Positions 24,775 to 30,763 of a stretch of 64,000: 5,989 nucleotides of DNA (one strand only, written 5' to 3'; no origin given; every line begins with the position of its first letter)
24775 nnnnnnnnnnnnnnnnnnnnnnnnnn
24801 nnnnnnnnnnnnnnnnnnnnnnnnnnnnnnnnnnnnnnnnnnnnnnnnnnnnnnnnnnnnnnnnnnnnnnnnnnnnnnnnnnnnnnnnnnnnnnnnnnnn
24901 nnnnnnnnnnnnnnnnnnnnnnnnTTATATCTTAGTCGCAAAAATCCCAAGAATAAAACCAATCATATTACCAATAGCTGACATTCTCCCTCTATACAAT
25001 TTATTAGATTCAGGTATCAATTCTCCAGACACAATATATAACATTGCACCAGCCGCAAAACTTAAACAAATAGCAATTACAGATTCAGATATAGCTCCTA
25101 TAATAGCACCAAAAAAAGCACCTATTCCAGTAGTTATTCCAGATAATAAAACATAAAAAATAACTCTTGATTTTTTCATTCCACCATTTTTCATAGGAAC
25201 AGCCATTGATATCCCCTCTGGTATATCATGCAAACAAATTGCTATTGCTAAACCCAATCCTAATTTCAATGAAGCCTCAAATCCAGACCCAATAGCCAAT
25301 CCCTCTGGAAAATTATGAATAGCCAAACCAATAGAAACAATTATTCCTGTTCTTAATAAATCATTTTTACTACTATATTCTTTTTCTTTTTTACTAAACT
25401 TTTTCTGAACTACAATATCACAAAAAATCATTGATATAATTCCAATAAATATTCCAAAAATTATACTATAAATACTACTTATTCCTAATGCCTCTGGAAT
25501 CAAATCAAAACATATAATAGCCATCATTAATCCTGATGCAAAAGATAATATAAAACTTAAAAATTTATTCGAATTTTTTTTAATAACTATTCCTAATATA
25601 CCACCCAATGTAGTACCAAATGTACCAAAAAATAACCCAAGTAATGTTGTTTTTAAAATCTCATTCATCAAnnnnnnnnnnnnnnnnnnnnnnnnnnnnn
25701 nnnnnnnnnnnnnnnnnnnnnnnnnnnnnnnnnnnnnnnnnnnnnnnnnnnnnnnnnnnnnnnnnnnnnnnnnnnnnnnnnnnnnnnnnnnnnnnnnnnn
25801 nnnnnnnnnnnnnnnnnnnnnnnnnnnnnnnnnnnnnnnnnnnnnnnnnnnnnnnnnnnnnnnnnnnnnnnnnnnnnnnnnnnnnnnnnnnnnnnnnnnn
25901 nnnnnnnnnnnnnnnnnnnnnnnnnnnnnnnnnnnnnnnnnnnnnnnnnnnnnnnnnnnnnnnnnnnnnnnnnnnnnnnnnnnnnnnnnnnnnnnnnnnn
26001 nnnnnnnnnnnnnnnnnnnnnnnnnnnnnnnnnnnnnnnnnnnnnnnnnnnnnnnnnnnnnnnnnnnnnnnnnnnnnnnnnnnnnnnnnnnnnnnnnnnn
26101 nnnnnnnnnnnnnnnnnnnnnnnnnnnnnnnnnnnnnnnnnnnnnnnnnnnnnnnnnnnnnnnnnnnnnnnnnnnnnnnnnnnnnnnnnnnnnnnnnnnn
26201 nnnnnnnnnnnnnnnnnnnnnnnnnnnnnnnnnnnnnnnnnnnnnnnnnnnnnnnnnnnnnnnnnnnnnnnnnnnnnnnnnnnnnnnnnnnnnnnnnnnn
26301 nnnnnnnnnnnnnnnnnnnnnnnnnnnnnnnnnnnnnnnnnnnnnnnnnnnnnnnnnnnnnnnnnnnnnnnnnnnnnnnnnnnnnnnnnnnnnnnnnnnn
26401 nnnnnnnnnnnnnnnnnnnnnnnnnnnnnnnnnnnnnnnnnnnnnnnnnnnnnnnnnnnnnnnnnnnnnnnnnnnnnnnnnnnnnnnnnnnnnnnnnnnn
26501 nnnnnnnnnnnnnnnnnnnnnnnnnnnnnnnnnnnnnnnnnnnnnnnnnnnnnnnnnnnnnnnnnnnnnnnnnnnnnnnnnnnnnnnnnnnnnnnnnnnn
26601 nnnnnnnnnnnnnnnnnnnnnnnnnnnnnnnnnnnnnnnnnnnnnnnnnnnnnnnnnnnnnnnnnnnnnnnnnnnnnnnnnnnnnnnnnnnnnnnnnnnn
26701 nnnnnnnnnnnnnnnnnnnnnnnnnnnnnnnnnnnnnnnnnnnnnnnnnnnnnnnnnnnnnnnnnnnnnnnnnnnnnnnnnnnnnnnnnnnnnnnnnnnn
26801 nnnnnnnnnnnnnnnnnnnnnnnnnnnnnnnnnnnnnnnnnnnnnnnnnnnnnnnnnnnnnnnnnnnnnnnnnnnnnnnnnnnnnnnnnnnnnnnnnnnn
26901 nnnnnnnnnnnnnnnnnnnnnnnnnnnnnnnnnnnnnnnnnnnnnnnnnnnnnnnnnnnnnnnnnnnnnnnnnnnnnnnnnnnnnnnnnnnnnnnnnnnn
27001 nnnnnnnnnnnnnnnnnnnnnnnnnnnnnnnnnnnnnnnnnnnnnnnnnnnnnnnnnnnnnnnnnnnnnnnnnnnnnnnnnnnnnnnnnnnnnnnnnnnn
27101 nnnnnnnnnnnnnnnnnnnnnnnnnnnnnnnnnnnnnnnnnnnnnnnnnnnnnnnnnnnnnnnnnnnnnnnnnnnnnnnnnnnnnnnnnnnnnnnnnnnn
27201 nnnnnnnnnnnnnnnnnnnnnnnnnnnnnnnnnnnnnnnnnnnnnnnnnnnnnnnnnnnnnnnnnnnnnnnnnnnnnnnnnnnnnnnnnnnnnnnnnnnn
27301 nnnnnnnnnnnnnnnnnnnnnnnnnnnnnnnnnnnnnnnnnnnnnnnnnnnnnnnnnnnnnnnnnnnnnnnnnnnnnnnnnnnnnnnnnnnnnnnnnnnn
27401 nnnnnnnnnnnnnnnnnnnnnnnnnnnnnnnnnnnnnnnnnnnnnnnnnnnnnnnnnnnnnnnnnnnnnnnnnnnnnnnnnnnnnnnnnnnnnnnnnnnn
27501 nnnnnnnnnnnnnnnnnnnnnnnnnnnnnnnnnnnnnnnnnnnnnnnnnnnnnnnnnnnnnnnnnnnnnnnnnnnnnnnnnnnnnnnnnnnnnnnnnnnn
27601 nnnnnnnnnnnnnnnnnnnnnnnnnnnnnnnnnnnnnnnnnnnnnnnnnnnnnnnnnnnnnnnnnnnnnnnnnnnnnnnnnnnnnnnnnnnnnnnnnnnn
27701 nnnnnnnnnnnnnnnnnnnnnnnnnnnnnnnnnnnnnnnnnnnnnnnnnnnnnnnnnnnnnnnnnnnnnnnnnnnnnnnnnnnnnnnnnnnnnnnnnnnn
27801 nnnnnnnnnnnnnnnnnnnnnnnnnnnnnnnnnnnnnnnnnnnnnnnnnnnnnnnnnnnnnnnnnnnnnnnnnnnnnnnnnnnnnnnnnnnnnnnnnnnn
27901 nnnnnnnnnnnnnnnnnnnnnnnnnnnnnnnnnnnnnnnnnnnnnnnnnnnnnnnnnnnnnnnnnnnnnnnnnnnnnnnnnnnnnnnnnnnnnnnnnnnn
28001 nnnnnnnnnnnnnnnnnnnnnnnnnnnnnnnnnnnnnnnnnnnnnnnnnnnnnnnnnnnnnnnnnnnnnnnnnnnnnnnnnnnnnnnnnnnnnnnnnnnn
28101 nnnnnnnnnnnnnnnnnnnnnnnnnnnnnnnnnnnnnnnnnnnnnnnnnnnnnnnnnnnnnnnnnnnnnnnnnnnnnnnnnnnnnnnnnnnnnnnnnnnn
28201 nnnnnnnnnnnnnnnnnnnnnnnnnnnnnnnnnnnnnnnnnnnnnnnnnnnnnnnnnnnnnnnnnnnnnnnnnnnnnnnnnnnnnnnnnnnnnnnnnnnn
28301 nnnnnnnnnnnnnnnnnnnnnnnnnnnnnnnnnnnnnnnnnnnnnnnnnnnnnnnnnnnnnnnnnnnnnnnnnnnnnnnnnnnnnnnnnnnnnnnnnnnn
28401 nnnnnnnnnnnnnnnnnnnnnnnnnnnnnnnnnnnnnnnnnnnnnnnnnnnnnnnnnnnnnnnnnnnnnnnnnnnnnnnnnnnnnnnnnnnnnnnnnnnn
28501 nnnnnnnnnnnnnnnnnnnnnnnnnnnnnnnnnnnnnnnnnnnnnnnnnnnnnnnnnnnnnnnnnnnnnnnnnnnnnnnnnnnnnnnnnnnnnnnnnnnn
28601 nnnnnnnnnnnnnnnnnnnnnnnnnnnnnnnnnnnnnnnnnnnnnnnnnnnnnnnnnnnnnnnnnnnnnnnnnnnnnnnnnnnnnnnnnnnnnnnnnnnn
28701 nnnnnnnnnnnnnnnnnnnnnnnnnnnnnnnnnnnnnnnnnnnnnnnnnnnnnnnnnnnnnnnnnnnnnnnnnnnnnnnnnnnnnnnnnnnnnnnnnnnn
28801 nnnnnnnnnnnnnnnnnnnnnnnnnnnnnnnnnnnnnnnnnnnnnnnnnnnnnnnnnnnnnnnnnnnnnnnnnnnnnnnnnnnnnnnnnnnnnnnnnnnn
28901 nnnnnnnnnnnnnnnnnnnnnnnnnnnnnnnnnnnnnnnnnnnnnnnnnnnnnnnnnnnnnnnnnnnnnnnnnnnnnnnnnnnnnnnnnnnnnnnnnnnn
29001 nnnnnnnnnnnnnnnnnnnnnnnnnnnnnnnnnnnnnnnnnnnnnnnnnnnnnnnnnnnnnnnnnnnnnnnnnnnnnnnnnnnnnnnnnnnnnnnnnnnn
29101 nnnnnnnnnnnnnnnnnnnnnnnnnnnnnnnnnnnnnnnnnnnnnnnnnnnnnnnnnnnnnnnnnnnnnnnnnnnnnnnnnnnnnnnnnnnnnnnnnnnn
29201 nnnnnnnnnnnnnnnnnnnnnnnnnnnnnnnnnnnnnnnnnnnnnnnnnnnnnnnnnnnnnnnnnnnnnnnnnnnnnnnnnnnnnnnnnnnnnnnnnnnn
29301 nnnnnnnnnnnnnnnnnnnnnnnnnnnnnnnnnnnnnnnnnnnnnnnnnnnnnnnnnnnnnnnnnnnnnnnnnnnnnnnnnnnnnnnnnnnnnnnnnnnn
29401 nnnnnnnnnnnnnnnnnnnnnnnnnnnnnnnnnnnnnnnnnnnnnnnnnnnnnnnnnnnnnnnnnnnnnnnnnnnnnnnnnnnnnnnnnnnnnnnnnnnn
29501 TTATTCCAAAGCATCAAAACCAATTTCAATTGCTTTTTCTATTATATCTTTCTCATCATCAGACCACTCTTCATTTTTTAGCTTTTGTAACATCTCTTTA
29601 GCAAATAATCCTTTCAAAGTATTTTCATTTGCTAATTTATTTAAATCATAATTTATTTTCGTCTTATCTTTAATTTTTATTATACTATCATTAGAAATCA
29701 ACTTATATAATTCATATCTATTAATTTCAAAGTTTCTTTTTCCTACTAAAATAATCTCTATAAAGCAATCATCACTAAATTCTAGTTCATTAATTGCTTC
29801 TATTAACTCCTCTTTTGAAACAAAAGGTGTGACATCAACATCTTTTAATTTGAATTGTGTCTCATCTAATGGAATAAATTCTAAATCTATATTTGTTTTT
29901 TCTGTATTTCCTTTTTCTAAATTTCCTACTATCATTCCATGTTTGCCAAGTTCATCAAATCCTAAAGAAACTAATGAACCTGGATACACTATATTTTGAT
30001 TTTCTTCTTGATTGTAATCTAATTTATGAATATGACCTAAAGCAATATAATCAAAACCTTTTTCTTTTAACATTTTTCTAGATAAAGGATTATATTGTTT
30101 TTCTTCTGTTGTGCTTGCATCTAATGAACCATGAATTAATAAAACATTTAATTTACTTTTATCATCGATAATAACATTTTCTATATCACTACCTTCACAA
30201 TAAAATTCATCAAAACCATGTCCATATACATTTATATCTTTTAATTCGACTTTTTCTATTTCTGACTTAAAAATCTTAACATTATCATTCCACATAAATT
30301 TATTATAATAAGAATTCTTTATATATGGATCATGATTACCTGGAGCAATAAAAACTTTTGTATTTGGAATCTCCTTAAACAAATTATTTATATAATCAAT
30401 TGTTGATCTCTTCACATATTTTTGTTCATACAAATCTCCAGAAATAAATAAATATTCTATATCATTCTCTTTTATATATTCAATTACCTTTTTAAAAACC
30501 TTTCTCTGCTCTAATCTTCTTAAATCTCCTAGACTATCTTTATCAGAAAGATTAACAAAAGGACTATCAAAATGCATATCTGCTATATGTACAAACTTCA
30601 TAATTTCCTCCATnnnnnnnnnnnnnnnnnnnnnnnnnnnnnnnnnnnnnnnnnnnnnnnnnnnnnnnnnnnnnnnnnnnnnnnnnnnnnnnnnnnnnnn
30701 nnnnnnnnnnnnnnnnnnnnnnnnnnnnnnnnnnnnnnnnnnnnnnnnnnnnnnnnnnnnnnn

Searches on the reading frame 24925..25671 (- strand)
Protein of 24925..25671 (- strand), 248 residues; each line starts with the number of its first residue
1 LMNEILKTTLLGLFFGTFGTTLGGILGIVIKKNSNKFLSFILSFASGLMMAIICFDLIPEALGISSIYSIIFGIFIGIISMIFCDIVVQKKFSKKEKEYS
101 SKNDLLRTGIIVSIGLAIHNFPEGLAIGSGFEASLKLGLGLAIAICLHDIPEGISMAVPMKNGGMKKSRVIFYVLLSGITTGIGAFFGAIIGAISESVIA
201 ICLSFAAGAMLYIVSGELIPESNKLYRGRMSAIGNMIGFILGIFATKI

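Call 33: search_protein_families(library=pfam, proteins=[window:24925-25671:-], max_evalue=0.001)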
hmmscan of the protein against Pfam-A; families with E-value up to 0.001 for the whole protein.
window:24925-25671:- (248 aa): 2 families
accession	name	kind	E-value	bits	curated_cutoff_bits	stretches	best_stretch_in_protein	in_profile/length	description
PF02535.28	Zip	-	5.4e-30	105.2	35.1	2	97-242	166-315/323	ZIP Zinc transporter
PF01757.29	Acyl_transf_3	-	0.00095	18.8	31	0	155-246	135-232/326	Acyltransferase domain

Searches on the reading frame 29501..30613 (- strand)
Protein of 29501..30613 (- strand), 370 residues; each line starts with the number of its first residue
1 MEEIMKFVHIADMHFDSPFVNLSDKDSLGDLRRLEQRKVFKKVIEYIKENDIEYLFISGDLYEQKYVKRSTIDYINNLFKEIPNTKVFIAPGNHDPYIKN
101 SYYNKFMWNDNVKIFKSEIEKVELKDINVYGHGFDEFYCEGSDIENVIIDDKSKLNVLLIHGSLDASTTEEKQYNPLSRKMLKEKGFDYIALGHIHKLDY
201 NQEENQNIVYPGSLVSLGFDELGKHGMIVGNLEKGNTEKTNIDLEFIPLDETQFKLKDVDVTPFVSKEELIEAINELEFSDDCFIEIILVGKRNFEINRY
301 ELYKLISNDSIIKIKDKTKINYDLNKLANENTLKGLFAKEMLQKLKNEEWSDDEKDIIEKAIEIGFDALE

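Call 33: search_protein_families(library=pfam, proteins=[window:29501-30613:-], max_evalue=0.001)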
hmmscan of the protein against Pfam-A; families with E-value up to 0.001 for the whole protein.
window:29501-30613:- (370 aa): 2 families
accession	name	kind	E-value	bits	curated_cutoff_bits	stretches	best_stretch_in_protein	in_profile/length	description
PF00149.33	Metallophos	-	9.7e-17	62.5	21.5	1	5-197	1-190/191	Calcineurin-like phosphoesterase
PF12850.12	Metallophos_2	-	2.4e-11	44.3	27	1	5-218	1-139/154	Calcineurin-like phosphoesterase superfamily domain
